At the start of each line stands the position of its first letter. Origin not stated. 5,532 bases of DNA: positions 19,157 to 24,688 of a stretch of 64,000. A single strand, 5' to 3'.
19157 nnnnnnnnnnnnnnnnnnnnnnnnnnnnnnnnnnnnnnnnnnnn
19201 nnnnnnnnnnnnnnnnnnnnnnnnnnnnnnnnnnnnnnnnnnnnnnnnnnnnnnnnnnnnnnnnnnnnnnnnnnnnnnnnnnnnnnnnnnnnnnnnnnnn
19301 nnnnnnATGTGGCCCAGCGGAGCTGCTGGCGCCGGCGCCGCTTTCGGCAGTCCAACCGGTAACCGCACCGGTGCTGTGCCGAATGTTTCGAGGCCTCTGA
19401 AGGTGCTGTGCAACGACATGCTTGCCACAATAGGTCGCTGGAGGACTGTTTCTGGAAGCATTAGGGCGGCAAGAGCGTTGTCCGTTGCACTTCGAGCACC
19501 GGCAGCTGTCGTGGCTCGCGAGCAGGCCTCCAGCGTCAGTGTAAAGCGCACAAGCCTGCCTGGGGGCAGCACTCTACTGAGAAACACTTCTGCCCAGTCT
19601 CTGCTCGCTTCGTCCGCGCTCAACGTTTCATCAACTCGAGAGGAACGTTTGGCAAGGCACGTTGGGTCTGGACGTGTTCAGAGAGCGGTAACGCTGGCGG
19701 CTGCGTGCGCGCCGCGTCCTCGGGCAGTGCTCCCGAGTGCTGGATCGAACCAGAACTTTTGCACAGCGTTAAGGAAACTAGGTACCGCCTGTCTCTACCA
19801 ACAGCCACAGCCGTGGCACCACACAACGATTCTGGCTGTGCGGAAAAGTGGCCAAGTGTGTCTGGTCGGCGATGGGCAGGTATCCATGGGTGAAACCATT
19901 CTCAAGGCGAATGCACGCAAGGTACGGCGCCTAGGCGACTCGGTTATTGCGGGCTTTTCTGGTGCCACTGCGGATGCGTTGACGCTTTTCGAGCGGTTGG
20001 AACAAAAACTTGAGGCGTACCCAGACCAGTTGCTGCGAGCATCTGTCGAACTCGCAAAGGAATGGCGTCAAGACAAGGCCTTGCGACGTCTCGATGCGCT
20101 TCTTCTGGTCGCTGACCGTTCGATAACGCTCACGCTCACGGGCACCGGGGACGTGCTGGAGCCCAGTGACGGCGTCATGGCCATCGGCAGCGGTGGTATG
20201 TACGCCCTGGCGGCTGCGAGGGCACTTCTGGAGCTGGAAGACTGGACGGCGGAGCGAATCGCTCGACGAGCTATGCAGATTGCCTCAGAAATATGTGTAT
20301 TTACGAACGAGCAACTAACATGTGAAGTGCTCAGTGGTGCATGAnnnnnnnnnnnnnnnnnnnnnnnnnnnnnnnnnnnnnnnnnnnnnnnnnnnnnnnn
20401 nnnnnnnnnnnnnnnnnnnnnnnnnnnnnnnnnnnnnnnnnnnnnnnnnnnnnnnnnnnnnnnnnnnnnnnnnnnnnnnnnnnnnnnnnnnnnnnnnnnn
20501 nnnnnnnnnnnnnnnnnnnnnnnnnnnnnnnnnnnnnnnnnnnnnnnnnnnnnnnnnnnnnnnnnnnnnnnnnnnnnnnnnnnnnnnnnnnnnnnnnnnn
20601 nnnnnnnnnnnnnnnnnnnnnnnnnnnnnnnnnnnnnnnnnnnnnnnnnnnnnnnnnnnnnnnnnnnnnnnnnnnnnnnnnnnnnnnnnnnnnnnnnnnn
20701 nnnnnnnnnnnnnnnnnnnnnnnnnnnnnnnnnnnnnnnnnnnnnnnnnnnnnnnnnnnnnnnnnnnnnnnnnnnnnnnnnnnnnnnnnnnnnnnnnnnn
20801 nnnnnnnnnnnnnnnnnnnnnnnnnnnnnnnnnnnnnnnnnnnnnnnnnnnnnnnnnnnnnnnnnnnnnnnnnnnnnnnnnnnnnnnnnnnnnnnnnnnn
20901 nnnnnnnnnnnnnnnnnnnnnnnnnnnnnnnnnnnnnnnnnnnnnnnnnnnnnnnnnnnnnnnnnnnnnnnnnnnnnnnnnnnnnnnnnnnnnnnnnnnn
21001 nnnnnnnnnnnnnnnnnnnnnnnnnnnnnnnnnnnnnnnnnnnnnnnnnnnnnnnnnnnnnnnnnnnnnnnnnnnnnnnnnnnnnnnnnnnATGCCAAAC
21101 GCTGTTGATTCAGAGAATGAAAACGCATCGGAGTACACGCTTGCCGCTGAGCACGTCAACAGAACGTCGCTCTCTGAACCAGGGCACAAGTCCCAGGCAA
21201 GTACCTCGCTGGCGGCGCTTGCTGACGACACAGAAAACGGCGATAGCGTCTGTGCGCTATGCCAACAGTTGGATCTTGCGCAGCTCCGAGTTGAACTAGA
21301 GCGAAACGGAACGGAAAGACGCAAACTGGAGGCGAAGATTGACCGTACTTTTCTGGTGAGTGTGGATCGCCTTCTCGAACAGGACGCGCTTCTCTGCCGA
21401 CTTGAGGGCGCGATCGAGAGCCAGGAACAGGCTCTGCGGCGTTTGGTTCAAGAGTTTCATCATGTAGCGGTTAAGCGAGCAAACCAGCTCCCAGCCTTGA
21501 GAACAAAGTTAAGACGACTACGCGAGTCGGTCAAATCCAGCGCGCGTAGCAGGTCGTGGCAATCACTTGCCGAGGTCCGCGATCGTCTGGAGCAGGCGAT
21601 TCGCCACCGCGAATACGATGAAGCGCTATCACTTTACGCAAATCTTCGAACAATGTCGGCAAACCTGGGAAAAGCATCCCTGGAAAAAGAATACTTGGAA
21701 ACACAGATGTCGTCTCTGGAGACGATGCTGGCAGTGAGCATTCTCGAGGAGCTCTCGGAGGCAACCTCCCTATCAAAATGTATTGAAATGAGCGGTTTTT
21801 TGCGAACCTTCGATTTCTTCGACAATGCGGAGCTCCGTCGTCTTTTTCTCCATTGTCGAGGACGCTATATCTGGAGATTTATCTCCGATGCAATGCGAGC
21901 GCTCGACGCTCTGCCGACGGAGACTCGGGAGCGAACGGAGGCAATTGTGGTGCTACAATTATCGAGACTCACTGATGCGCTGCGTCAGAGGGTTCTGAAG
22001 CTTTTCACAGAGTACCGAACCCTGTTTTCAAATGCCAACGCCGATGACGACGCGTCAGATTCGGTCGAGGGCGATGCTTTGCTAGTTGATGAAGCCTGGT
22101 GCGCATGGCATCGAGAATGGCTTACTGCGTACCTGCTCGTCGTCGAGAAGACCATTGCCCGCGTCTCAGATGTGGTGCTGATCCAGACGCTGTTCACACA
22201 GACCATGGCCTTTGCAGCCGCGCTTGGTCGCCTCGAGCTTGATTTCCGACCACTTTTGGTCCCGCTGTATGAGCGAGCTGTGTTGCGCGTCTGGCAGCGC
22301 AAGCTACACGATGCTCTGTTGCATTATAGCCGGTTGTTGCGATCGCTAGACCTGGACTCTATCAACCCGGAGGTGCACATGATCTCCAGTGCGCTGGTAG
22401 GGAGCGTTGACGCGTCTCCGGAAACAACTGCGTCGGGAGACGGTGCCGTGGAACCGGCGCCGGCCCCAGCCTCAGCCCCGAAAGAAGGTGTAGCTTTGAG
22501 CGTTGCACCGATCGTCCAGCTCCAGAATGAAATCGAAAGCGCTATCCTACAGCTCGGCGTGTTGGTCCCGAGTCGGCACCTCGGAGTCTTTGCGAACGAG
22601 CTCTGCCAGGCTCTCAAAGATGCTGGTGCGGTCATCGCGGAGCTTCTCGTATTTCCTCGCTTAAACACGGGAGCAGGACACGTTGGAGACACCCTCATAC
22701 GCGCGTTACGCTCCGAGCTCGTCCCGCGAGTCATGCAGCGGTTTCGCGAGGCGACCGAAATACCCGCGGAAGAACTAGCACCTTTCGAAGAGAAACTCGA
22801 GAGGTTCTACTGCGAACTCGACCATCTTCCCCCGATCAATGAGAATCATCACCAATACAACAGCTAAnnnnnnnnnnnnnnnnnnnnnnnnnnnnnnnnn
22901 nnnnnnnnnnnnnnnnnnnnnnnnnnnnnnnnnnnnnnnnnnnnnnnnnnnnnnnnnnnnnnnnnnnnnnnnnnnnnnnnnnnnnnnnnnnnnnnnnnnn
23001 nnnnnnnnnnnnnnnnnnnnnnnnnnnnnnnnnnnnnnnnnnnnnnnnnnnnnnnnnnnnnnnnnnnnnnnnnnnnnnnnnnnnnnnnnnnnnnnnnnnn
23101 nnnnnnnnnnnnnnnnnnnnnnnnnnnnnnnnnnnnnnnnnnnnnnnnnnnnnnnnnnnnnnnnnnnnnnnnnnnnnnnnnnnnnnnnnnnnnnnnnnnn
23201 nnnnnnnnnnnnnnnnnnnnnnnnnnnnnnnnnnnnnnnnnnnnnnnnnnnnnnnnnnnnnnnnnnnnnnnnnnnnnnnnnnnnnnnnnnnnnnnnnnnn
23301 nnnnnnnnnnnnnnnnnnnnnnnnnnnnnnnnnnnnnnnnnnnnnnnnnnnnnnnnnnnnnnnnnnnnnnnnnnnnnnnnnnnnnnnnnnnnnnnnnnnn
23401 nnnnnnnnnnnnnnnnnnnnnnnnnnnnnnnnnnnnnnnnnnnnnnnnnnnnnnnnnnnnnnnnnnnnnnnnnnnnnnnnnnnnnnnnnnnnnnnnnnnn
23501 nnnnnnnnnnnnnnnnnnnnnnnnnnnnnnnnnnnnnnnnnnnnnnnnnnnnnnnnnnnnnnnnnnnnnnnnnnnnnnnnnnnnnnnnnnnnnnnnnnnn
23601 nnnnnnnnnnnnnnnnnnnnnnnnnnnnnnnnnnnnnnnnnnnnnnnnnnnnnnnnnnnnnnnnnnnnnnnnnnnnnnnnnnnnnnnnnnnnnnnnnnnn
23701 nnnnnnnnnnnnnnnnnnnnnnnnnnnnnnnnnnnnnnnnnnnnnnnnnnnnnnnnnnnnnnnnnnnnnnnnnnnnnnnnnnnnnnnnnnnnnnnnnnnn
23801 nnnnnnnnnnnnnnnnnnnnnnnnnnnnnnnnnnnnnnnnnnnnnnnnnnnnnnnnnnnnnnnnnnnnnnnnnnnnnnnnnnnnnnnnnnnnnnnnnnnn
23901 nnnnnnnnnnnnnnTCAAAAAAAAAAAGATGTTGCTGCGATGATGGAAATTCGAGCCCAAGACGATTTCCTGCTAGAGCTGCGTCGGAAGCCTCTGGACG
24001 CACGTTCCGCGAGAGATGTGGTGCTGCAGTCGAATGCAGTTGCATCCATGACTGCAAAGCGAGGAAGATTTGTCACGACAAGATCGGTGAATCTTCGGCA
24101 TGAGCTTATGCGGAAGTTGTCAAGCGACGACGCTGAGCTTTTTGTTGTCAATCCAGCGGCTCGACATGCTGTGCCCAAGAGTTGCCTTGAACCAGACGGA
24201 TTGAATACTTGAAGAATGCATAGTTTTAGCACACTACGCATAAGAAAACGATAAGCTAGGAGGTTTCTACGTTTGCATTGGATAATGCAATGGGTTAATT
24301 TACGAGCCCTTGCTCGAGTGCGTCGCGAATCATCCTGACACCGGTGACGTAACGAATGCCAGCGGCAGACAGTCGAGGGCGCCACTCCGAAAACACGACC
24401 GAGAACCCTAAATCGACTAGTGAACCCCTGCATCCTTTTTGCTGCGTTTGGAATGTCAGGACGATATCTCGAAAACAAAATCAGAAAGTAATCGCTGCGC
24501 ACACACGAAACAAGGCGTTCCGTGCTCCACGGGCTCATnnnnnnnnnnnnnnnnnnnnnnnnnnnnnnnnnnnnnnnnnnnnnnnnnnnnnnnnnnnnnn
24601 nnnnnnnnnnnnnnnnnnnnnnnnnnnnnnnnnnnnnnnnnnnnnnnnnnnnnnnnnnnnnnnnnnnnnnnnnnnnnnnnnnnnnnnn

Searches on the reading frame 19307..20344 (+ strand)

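Call 27: search_protein_families(library=pfam, proteins=[window:19307-20344:+], max_evalue=0.001)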
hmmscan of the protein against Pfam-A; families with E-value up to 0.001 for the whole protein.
window:19307-20344:+ (345 aa): 1 family
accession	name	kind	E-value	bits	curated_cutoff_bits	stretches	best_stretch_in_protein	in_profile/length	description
PF00227.31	Proteasome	-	1.1e-22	81.1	22.4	1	173-341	5-188/189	Proteasome subunit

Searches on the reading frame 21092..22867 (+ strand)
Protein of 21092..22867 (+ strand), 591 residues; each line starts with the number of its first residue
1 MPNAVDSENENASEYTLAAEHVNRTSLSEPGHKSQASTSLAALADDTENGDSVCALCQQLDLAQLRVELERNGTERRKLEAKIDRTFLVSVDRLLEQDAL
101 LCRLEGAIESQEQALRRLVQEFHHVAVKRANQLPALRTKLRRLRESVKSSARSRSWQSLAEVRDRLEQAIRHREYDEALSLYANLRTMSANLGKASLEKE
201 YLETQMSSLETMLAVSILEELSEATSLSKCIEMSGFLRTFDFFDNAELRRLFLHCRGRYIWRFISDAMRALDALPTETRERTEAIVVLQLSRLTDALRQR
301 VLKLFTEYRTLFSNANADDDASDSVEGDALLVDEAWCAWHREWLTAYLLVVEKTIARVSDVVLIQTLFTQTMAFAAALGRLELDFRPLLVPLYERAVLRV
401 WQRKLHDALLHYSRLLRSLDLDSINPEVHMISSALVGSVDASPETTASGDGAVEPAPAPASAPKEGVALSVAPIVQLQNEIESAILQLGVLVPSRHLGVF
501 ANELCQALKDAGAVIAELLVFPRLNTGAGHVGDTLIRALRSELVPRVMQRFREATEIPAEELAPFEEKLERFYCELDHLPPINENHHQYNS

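Call 27: search_protein_families(library=pfam, proteins=[window:21092-22867:+], max_evalue=0.001)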
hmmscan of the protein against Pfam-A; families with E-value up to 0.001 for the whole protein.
window:21092-22867:+ (591 aa): 1 family
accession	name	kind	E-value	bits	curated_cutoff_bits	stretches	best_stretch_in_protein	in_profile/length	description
PF04124.18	Dor1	-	3.4e-24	85.7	23.3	1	64-407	18-336/339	Dor1-like family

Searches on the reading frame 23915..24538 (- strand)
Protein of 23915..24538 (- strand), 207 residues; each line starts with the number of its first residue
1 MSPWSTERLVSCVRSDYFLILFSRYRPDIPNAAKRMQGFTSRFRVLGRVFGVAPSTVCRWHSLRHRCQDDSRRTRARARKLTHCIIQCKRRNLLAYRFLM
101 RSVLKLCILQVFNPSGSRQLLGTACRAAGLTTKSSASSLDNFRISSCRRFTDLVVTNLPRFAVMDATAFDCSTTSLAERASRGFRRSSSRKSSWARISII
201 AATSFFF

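Call 26: search_protein_families(library=pfam, proteins=[window:23915-24538:-], max_evalue=1)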
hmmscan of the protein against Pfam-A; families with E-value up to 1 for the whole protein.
window:23915-24538:- (207 aa): 2 families
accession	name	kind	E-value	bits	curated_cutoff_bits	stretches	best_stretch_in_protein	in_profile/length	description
PF03176.21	MMPL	-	0.03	13.7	20.5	1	13-58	214-259/333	MMPL family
PF13613.12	HTH_Tnp_4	-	0.052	13.6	27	1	43-60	22-39/53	Helix-turn-helix of DDE superfamily endonuclease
